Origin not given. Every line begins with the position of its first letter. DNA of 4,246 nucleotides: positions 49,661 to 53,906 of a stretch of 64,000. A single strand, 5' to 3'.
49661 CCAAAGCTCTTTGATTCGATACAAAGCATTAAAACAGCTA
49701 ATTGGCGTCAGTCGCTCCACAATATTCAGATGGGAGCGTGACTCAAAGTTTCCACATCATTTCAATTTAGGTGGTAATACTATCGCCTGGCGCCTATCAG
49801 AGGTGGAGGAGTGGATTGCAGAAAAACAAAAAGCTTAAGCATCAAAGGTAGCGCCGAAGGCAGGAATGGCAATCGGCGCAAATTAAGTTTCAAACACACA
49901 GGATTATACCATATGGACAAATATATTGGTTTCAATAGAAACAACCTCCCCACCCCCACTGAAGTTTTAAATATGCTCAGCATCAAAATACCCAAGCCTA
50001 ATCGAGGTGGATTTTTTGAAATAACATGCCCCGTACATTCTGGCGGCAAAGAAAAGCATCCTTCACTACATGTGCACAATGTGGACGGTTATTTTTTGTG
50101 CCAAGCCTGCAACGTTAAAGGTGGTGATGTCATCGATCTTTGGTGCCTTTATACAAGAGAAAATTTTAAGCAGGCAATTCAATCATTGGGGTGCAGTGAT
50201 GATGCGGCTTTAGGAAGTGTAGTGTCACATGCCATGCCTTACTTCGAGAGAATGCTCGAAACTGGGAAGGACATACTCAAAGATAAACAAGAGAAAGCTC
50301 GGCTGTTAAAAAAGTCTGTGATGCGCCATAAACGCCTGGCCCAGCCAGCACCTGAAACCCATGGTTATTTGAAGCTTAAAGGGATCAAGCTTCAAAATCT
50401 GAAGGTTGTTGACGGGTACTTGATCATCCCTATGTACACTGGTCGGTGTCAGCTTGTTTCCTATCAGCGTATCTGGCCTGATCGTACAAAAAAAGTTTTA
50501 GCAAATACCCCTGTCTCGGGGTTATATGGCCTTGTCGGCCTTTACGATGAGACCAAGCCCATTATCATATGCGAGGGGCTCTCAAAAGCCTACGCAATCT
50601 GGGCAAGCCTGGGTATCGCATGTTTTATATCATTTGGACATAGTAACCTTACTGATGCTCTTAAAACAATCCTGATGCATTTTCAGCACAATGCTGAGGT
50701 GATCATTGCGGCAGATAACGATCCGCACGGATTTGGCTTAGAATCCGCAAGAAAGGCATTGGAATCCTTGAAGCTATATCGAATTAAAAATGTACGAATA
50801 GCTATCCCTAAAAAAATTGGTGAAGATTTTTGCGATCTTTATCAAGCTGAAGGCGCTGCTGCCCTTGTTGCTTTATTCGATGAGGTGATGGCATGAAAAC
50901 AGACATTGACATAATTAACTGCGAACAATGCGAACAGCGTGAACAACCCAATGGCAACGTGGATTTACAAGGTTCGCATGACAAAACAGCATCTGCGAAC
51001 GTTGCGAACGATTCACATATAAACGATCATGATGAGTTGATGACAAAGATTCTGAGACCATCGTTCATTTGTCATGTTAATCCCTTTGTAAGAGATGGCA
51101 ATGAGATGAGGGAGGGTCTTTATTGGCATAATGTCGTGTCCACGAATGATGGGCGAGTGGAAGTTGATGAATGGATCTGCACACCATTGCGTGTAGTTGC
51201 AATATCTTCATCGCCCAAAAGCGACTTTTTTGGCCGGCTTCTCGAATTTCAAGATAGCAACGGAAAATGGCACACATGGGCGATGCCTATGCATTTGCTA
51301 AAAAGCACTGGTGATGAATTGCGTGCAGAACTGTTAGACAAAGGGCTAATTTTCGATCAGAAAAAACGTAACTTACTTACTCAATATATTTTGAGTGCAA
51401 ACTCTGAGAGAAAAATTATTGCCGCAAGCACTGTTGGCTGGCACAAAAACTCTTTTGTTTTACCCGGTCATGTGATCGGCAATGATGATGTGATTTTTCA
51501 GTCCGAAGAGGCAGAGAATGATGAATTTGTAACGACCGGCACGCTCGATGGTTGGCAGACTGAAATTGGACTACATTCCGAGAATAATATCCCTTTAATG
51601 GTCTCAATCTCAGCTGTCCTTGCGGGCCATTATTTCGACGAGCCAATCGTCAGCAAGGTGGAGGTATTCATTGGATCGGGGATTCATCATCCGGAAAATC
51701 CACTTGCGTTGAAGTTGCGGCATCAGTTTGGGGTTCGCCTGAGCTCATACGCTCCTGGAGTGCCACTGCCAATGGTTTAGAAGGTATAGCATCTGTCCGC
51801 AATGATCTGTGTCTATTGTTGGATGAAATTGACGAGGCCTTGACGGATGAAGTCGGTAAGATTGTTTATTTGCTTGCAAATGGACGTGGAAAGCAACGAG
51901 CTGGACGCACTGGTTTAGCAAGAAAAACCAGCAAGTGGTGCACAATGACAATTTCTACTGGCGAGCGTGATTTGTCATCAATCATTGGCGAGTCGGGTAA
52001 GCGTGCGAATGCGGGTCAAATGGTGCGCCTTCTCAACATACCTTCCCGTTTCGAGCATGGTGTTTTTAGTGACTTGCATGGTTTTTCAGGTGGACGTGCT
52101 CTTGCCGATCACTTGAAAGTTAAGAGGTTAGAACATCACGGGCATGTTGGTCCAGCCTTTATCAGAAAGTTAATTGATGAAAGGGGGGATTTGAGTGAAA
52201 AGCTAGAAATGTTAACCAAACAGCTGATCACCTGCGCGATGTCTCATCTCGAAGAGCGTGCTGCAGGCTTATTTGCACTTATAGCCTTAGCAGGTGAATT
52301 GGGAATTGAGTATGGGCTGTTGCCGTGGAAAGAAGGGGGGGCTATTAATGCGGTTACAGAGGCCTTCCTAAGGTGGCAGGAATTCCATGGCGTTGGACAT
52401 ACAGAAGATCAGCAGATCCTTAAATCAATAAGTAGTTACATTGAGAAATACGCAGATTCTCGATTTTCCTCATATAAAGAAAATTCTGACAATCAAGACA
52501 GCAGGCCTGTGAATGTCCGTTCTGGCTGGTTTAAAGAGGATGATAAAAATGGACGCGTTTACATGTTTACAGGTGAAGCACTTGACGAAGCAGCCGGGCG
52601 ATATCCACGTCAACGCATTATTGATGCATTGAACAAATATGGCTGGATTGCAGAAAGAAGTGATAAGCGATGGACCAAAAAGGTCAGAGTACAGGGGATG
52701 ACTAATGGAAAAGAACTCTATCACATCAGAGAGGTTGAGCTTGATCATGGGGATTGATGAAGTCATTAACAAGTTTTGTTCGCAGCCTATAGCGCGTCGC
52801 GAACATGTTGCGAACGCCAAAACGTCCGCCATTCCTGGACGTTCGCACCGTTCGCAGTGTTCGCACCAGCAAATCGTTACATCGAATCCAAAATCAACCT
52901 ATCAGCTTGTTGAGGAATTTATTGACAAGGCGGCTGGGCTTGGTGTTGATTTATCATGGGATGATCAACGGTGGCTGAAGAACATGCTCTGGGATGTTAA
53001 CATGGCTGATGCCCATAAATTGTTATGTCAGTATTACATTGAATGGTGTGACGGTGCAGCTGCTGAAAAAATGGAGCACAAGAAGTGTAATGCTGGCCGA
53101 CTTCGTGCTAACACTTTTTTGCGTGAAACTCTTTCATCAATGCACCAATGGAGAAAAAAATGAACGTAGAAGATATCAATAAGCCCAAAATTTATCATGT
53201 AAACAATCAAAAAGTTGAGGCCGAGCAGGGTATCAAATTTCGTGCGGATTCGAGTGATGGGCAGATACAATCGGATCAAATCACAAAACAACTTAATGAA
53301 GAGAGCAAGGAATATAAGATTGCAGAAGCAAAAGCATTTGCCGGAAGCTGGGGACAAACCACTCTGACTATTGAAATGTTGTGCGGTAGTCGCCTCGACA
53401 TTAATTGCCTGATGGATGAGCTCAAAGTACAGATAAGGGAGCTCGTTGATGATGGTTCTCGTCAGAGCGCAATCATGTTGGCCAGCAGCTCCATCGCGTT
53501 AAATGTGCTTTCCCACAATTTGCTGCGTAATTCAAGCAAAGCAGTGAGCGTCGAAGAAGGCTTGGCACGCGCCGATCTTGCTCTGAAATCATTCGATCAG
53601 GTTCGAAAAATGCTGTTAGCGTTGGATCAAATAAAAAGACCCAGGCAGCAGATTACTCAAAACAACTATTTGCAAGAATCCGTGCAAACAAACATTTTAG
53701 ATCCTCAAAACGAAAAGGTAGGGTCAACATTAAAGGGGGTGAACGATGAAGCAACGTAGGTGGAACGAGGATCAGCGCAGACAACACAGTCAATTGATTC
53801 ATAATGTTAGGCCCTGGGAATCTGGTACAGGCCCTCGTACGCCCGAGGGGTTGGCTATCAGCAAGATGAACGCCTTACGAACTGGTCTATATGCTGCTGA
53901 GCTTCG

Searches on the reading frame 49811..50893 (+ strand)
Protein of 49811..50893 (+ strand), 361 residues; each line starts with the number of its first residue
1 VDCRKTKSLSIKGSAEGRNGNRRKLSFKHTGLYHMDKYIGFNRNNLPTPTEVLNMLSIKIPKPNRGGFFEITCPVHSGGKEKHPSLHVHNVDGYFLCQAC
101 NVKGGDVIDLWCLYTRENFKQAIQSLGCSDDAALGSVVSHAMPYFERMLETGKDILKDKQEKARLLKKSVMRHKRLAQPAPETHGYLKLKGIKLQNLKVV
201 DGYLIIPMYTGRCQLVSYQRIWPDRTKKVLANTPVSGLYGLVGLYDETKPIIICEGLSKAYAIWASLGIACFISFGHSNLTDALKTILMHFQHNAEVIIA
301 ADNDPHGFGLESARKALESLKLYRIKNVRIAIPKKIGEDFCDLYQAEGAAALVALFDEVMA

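Call 6: search_protein_families(library=pfam, proteins=[window:49811-50893:+], max_evalue=0.01)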
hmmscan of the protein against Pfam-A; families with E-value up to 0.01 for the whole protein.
window:49811-50893:+ (361 aa): 4 families
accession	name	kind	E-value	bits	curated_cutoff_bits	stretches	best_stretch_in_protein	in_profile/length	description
PF01807.25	Zn_ribbon_DnaG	-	2e-07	31.2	24.9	1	51-126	14-85/98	CHC2 zinc finger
PF13362.12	Toprim_3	-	7e-07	30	27.2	1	251-349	2-94/95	Toprim domain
PF01751.28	Toprim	-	0.00067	20.2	23.1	1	251-310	2-72/96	Toprim domain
PF13155.12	Toprim_2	-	0.004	17.9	22.1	1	252-342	1-86/88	Toprim-like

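Call 10: search_protein_families(library=ncbifam, proteins=[window:49811-50893:+], max_evalue=0.001)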
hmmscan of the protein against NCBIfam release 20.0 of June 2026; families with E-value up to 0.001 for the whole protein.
window:49811-50893:+ (361 aa): 1 family
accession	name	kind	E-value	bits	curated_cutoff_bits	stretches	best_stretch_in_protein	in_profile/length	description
TIGR01391.1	dnaG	equivalog_domain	9.7e-12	44.4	283.6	1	54-130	18-90/414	DNA primase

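Call 11: search_protein_families(library=phrogs, proteins=[window:49811-50893:+], max_evalue=0.01)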
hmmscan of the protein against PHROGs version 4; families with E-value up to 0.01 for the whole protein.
window:49811-50893:+ (361 aa): 14 families
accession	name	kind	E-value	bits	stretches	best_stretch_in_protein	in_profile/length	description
phrog_2249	-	DNA, RNA and nucleotide metabolism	1.2e-21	78.1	1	155-356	105-319/802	DNA primase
phrog_510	-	DNA, RNA and nucleotide metabolism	5.4e-19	69.4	1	73-351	48-352/667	DNA primase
phrog_47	-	DNA, RNA and nucleotide metabolism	9.7e-17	61.8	1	60-350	42-328/947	DNA primase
phrog_4913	-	DNA, RNA and nucleotide metabolism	4e-11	42.5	1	201-352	200-371/1290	replication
phrog_25777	-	DNA, RNA and nucleotide metabolism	4.3e-09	36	1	58-350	61-342/907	DNA primase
phrog_239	-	DNA, RNA and nucleotide metabolism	9.6e-09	35.7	1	71-354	43-306/801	DNA primase/helicase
phrog_6444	-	DNA, RNA and nucleotide metabolism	4.5e-07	30.1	1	67-126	34-89/577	DNA primase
phrog_11992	-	unknown function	5e-06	27.9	1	62-144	23-99/177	-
phrog_35358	-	DNA, RNA and nucleotide metabolism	1.1e-05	24.6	1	201-305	177-288/968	DNA primase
phrog_360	-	DNA, RNA and nucleotide metabolism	1.6e-05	26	1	60-122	21-79/133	DNA primase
phrog_1139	-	DNA, RNA and nucleotide metabolism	2.8e-05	23.3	1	231-349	155-274/895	DNA primase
phrog_18097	-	DNA, RNA and nucleotide metabolism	4.4e-05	24.1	1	64-126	28-86/199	DNA primase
phrog_849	-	DNA, RNA and nucleotide metabolism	7e-05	23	1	85-353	51-337/435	DNA primase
phrog_27092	-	unknown function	0.00093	19.7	1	47-119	49-119/167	-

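Call 12: search_protein_families(library=padloc, proteins=[window:49811-50893:+], max_evalue=0.01)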
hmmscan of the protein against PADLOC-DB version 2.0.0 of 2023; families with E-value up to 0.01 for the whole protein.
window:49811-50893:+ (361 aa): 1 family
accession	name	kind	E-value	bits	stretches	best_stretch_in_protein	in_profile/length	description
PDLC03800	RTasDnaG-like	-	1.2e-05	22.3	1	46-128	53-123/550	DRT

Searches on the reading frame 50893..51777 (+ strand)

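Call 6: search_protein_families(library=pfam, proteins=[window:50893-51777:+], max_evalue=0.01)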
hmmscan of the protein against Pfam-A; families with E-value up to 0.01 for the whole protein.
window:50893-51777:+ (295 aa): 1 family
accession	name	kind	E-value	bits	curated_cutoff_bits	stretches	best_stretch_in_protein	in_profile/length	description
PF06048.17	DUF927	-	2.8e-37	129.3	22.6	1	73-245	5-181/284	Domain of unknown function (DUF927)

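Call 11: search_protein_families(library=phrogs, proteins=[window:50893-51777:+], max_evalue=0.01)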
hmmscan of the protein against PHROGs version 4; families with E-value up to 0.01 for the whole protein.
window:50893-51777:+ (295 aa): 2 families
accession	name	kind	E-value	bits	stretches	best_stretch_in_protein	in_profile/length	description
phrog_1139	-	DNA, RNA and nucleotide metabolism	2.3e-15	56.7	1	72-245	320-535/895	DNA primase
phrog_8841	-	DNA, RNA and nucleotide metabolism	0.00055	19.7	1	122-244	149-274/633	DNA primase/helicase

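Call 12: search_protein_families(library=padloc, proteins=[window:50893-51777:+], max_evalue=0.01)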
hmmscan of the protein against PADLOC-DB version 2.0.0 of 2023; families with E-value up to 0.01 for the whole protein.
window:50893-51777:+ (295 aa): 0 families

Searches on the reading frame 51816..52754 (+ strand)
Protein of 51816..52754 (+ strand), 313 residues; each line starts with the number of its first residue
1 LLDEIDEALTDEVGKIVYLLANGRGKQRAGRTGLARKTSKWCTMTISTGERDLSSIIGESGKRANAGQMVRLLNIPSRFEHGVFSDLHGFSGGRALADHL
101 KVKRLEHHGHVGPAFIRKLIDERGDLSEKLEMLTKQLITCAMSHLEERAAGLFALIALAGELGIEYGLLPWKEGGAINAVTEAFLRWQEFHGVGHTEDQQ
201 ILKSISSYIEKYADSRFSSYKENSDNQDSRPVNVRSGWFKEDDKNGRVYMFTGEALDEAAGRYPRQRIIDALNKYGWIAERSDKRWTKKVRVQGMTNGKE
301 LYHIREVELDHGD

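Call 6: search_protein_families(library=pfam, proteins=[window:51816-52754:+], max_evalue=0.01)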
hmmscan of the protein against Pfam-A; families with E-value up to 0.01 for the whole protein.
window:51816-52754:+ (313 aa): 1 family
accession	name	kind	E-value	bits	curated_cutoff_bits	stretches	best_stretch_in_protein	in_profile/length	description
PF06048.17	DUF927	-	2e-08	34.7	22.6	1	1-39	245-282/284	Domain of unknown function (DUF927)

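Call 10: search_protein_families(library=ncbifam, proteins=[window:51816-52754:+], max_evalue=0.001)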
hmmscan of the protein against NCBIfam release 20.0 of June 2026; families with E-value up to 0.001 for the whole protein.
window:51816-52754:+ (313 aa): 1 family
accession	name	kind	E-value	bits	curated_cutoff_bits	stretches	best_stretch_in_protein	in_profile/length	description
NF047345.1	SCCmet_Cch1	equivalog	4.8e-09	35.3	700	1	2-123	245-350/542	cassette chromosome replicative helicase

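Call 11: search_protein_families(library=phrogs, proteins=[window:51816-52754:+], max_evalue=0.01)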
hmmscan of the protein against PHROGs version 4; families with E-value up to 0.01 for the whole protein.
window:51816-52754:+ (313 aa): 2 families
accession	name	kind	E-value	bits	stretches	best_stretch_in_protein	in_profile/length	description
phrog_1139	-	DNA, RNA and nucleotide metabolism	2.6e-33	116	1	1-306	600-889/895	DNA primase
phrog_8841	-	DNA, RNA and nucleotide metabolism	4.6e-16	59.6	1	1-290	339-602/633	DNA primase/helicase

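Call 12: search_protein_families(library=padloc, proteins=[window:51816-52754:+], max_evalue=0.01)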
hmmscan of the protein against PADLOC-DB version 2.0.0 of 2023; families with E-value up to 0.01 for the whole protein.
window:51816-52754:+ (313 aa): 0 families

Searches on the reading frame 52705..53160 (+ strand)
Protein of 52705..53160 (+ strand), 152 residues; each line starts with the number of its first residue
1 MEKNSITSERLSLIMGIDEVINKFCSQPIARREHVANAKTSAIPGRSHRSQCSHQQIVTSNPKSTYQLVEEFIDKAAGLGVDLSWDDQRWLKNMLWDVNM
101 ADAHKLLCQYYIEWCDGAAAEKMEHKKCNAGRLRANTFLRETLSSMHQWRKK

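Call 6: search_protein_families(library=pfam, proteins=[window:52705-53160:+], max_evalue=0.01)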
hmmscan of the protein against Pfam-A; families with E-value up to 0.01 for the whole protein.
window:52705-53160:+ (152 aa): 0 families

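Call 11: search_protein_families(library=phrogs, proteins=[window:52705-53160:+], max_evalue=0.01)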
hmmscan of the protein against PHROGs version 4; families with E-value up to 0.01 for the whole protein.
window:52705-53160:+ (152 aa): 2 families
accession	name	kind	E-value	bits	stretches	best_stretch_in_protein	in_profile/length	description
phrog_852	-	unknown function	1.2e-07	32.8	1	86-142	18-74/98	-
phrog_31018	-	unknown function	1.7e-06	29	1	86-142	11-67/128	-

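Call 12: search_protein_families(library=padloc, proteins=[window:52705-53160:+], max_evalue=0.01)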
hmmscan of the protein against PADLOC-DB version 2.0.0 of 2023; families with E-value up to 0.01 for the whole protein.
window:52705-53160:+ (152 aa): 0 families

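Call 60: search_protein_families(library=ncbifam, proteins=[window:52705-53160:+], max_evalue=1)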
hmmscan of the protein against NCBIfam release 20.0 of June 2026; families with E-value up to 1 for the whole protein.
window:52705-53160:+ (152 aa): 0 families

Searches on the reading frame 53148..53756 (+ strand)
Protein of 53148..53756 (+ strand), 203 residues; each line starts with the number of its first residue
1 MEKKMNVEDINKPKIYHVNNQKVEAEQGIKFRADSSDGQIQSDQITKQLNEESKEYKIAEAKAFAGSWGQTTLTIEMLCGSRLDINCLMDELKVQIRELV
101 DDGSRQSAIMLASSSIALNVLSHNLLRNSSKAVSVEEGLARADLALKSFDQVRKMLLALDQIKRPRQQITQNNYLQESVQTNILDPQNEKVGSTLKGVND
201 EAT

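Call 6: search_protein_families(library=pfam, proteins=[window:53148-53756:+], max_evalue=0.01)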
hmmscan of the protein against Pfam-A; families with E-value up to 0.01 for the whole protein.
window:53148-53756:+ (203 aa): 0 families

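Call 11: search_protein_families(library=phrogs, proteins=[window:53148-53756:+], max_evalue=0.01)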
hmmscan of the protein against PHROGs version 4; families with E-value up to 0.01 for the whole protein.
window:53148-53756:+ (203 aa): 0 families

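Call 12: search_protein_families(library=padloc, proteins=[window:53148-53756:+], max_evalue=0.01)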
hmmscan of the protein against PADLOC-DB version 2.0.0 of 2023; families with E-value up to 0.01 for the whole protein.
window:53148-53756:+ (203 aa): 0 families

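Call 41: search_solved_structures(query=window:53160-53756:+, max_evalue=1)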
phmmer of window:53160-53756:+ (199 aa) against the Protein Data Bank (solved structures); distinct sequences matched with E-value up to 1: 1.
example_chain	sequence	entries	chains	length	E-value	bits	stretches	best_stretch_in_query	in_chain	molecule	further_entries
7oac_A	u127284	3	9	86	0.92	12.5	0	2-56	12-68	General control transcription factor GCN4,conserved hypothetical protein residues 311-335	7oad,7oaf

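Call 60: search_protein_families(library=ncbifam, proteins=[window:53160-53756:+], max_evalue=1)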
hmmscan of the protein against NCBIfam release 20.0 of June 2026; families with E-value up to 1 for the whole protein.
window:53160-53756:+ (199 aa): 1 family
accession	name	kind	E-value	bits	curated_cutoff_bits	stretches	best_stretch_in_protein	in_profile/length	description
NF041359.1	GntG_guanitoxin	subfamily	0.00071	18.8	230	1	90-168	225-303/343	GntG family PLP-dependent aldolase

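Call 105: search_solved_structures(query=A5, max_evalue=1)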
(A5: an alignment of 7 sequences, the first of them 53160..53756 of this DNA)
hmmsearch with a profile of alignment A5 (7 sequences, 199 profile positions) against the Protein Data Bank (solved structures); distinct sequences matched with E-value up to 1: 4.
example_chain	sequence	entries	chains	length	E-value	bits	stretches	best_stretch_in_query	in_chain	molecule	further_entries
6gbo_A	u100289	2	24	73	0.15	14.8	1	84-129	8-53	Polymerase cofactor VP35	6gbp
8iuf_S5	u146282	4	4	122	0.47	13.3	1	97-156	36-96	NDUFS5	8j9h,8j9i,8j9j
5y2d_A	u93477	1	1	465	0.73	12.6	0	120-166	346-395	Periplasmic serine endoprotease DegP-like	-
7xs0_A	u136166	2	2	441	0.76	12.6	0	120-166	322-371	Periplasmic serine endoprotease DegP-like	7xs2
